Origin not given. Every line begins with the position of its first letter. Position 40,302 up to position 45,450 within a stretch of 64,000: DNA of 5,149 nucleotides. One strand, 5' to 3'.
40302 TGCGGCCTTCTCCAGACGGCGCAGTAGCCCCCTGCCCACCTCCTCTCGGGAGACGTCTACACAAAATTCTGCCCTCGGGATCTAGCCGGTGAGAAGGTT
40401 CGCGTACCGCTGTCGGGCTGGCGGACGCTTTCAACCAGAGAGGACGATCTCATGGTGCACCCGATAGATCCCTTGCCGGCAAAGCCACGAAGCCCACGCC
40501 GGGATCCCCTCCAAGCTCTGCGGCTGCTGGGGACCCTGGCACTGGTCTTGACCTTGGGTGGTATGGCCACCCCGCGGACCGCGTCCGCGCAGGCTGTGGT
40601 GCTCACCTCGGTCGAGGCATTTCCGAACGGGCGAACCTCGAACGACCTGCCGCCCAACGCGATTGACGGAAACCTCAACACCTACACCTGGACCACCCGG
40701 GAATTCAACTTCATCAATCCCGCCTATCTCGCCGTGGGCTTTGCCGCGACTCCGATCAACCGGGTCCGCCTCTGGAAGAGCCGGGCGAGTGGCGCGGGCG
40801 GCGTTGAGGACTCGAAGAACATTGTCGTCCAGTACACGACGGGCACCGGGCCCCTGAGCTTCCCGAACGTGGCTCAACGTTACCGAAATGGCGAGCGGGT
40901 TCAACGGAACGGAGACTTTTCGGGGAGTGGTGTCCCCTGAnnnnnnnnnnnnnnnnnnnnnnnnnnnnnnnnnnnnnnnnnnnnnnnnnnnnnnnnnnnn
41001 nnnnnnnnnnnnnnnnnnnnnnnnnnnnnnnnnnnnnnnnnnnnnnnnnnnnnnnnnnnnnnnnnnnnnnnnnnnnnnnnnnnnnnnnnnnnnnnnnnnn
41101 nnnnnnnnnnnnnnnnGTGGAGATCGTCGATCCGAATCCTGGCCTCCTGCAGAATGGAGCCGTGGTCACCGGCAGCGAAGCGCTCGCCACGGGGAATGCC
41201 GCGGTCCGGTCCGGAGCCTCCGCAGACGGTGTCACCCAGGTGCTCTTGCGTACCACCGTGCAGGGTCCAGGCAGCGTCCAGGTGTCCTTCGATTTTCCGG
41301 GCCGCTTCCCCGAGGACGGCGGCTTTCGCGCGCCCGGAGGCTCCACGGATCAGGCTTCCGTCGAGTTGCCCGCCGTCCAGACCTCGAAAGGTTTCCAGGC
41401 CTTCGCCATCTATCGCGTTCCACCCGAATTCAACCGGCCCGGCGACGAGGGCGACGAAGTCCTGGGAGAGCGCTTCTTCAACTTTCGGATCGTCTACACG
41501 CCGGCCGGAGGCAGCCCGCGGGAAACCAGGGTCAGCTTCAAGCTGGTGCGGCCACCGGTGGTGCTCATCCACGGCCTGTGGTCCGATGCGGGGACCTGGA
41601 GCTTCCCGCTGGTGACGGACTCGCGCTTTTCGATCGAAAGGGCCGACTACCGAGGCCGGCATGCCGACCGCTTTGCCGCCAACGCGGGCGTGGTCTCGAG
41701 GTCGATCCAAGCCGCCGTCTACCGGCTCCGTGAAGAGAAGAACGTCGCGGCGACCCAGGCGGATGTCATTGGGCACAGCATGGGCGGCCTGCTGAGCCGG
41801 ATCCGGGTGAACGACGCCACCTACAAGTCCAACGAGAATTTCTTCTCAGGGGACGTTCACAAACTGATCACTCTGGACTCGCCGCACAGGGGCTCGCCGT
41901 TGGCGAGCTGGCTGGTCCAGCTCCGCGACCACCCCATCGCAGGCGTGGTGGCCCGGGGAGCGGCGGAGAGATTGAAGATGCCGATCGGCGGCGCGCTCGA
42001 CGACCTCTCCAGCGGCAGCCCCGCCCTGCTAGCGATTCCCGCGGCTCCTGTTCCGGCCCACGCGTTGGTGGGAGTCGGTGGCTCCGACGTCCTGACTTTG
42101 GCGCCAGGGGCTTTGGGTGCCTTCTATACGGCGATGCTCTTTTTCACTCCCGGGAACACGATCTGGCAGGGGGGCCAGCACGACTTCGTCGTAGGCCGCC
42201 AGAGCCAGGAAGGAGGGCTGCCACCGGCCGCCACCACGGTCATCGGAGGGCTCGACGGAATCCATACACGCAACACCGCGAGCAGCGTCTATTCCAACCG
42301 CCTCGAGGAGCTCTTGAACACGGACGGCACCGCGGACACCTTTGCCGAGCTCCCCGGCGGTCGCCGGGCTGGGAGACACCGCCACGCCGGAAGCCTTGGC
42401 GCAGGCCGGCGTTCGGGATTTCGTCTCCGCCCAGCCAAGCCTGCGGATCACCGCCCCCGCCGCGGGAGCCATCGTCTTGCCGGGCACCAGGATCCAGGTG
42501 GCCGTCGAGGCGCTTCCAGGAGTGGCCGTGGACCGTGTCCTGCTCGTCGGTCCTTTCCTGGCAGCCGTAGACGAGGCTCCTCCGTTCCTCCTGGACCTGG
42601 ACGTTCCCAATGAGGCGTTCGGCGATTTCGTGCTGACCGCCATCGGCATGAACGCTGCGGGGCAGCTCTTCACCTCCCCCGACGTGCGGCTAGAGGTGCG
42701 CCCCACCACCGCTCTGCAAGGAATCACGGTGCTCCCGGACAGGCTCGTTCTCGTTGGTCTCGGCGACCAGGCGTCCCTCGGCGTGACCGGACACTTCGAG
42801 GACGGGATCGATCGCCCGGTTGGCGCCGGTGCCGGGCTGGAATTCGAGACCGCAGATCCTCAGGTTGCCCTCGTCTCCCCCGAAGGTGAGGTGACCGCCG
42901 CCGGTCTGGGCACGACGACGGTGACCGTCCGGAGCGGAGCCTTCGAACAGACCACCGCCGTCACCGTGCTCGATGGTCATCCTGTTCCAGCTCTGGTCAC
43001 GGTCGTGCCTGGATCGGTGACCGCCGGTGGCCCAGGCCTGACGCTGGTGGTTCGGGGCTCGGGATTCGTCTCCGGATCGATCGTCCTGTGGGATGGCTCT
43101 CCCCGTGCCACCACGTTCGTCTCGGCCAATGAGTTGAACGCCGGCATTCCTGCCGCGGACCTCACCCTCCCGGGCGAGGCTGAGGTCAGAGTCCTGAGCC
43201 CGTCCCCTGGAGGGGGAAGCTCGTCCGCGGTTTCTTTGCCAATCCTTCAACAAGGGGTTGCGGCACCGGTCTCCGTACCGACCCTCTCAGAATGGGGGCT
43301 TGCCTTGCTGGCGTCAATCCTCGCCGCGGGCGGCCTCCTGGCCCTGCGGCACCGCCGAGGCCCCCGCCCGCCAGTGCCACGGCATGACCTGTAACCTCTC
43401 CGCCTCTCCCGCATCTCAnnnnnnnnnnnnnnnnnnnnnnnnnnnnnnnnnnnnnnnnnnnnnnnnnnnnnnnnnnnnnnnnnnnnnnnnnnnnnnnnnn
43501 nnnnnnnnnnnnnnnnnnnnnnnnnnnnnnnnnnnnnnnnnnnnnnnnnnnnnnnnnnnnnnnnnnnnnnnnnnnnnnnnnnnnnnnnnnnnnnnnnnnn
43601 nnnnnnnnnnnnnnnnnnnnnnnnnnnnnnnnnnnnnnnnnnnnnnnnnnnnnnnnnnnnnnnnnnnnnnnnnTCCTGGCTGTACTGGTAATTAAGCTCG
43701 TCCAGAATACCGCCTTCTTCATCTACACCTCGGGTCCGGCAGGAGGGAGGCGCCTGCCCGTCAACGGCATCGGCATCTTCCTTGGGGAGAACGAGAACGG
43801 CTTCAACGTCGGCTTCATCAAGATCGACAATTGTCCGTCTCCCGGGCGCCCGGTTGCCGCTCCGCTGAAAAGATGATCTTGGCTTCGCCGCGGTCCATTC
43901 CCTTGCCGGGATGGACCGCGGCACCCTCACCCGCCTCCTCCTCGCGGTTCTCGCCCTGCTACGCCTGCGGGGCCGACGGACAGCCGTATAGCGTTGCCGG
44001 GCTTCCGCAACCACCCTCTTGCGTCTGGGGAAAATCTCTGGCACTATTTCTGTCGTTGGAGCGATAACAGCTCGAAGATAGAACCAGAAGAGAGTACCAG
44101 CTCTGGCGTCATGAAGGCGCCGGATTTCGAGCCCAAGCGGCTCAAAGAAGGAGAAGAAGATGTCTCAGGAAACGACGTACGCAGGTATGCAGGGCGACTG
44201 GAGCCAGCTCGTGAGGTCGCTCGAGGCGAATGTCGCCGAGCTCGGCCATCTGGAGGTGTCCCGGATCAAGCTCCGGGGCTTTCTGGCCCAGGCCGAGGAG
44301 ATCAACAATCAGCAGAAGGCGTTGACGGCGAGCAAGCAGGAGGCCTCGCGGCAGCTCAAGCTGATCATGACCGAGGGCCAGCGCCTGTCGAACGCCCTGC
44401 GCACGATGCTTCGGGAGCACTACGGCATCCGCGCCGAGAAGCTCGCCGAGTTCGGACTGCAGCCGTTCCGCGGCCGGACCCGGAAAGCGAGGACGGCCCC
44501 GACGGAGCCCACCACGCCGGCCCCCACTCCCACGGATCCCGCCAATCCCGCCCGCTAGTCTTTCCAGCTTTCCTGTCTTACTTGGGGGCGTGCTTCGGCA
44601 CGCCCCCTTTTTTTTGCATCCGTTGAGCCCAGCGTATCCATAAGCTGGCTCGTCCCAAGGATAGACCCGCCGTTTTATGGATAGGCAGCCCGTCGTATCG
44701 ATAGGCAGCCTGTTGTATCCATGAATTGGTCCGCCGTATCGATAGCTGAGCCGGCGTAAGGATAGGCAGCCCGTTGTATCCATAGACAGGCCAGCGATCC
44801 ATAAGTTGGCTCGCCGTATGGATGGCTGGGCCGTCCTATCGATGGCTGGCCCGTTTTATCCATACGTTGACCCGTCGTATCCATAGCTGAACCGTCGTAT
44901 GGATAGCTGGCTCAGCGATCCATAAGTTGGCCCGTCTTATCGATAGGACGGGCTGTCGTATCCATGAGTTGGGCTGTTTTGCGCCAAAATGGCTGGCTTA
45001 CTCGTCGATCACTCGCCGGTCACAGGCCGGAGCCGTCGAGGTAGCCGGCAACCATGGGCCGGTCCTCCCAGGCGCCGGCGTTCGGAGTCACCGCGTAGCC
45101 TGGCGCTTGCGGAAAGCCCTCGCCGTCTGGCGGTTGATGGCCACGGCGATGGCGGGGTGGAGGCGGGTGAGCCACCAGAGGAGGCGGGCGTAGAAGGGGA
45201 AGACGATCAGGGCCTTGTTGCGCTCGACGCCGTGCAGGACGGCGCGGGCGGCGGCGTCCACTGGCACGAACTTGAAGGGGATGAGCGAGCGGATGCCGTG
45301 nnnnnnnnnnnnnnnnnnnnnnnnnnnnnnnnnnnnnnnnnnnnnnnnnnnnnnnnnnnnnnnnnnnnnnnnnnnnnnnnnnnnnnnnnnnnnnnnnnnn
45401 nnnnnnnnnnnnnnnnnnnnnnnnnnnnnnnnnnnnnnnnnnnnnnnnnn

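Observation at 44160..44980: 364-bp array of 18 phased ~20-bp repeats (iteron/centromere-like) directly behind a terminated coiled-coil ORF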

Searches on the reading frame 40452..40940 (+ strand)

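Call 80: search_protein_families(library=pfam, proteins=[window:40452-40940:+], max_evalue=0.01)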
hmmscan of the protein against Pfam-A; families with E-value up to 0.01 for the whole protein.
window:40452-40940:+ (162 aa): 1 family
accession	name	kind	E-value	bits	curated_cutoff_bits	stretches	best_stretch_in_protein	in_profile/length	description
PF22633.2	F5_F8_type_C_2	-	0.0091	17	27.8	0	69-149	1-73/91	NedA-like, galactose-binding domain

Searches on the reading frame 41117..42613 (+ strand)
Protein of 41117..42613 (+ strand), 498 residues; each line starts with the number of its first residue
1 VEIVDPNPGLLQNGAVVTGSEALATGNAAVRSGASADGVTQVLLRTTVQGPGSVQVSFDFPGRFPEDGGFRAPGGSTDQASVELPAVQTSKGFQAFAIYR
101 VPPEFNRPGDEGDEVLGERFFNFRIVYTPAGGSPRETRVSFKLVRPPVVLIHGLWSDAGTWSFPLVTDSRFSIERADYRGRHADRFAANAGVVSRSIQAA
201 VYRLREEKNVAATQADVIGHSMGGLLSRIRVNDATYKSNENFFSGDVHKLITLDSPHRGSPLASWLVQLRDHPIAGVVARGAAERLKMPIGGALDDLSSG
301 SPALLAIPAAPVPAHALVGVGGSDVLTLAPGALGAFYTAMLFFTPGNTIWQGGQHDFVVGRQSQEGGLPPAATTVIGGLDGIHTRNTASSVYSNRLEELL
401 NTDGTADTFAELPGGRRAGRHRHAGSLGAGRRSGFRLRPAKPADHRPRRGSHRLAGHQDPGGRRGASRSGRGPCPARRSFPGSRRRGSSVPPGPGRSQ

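Call 11: search_protein_families(library=pfam, proteins=[window:41117-42613:+], max_evalue=0.01)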
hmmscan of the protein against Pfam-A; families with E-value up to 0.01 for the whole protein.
window:41117-42613:+ (498 aa): 6 families
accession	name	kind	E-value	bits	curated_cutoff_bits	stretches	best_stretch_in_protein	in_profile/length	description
PF07819.20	PGAP1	-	7e-09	36.2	24.3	1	201-263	79-135/233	PGAP1-like alpha/beta domain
PF02089.21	Palm_thioest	-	4.1e-06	27.1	26.8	1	147-259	1-112/254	Palmitoyl protein thioesterase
PF05057.20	DUF676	-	5.9e-06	26.4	20.3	1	148-260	8-128/217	Putative serine esterase (DUF676)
PF12697.13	Abhydrolase_6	-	4.7e-05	24.6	26.3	1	148-313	1-146/217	Alpha/beta hydrolase family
PF24096.1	DUF7379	-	0.00028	21.4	33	1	201-264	58-119/191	Domain of unknown function (DUF7379)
PF00561.26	Abhydrolase_1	-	0.0027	17.8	25.8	0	146-228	1-84/245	alpha/beta hydrolase fold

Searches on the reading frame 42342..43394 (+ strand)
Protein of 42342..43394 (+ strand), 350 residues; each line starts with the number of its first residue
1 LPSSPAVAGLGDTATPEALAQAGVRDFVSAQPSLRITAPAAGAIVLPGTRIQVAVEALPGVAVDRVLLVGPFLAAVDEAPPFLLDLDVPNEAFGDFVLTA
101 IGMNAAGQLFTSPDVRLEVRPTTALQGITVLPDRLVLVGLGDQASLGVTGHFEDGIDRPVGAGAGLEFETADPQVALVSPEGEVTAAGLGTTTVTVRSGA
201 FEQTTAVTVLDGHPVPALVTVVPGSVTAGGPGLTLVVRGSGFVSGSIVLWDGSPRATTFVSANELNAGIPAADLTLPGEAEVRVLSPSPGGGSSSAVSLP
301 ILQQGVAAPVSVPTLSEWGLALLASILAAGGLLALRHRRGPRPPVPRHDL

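Call 11: search_protein_families(library=pfam, proteins=[window:42342-43394:+], max_evalue=0.01)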
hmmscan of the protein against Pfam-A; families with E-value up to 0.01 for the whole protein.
window:42342-43394:+ (350 aa): 5 families
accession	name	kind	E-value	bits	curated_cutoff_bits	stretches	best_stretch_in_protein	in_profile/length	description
PF18203.6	IPTL-CTERM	-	9.9e-10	38.5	20.8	1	311-337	2-28/28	IPTL-CTERM motif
PF02368.24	Big_2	-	4.9e-05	23.6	22.8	1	166-208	36-78/79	Bacterial Ig-like domain (group 2)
PF01833.30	TIG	-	9.3e-05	22.8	20.9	1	219-297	4-80/84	IPT/TIG domain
PF22359.2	Big-like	-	9.5e-05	23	27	1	168-209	5-46/48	Bacterial Ig-like domain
PF17957.7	Big_7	-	0.0012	19.9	24.1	0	32-66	1-35/70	Bacterial Ig domain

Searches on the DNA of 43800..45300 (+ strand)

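Call 5: search_rna_families(source=window, start=43800, end=45300, threshold=evalue, max_evalue=10)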
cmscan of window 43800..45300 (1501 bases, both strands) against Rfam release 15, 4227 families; matches with E-value up to 10: 7.
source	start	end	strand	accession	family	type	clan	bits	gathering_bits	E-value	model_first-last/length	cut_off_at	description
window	44553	44621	+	RF00519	suhB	Gene; sRNA;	CL00108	29.6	41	0.00099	1-77/77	no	Makes More Granules Regulator RNA (mmgR)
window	44553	44613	+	RF02451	ncr1241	Gene; sRNA;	-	26.9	60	0.064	1-63/63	no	Bacillus sRNA ncr1241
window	44544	44613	+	RF02651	SorY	Gene; sRNA;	-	22.9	111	0.056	1-83/83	no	Singlet oxygen resistance RNA Y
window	44583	44644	+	RF02603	BASRCII26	Gene; sRNA;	-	17.8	218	0.1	1-190/190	no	Brucella sRNA CII26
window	44776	44838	-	RF03704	MIR4380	Gene; miRNA;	-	17.1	83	4.1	1-82/82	no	MIR4380 microRNA precursor family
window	44802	44981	+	RF00883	MIR820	Gene; miRNA;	-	17.1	196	7.4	1-191/191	no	MIR820 microRNA precursor family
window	44584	44607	+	RF02066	STnc320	Gene; sRNA;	-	16.7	50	5.2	22-45/55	no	Salmonella enterica sRNA STnc320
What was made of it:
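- On Known RNA families (Rfam 15): Only sub-threshold terminator-like hits occur in 43800-45300 (call 5).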

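Call 72: search_dna_similar(query=window:44616-44985:+, collection=plasmids, mode=distant, max_evalue=0.01, max_rows=10)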
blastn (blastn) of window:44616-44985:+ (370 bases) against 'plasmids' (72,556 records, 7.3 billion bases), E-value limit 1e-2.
No match.
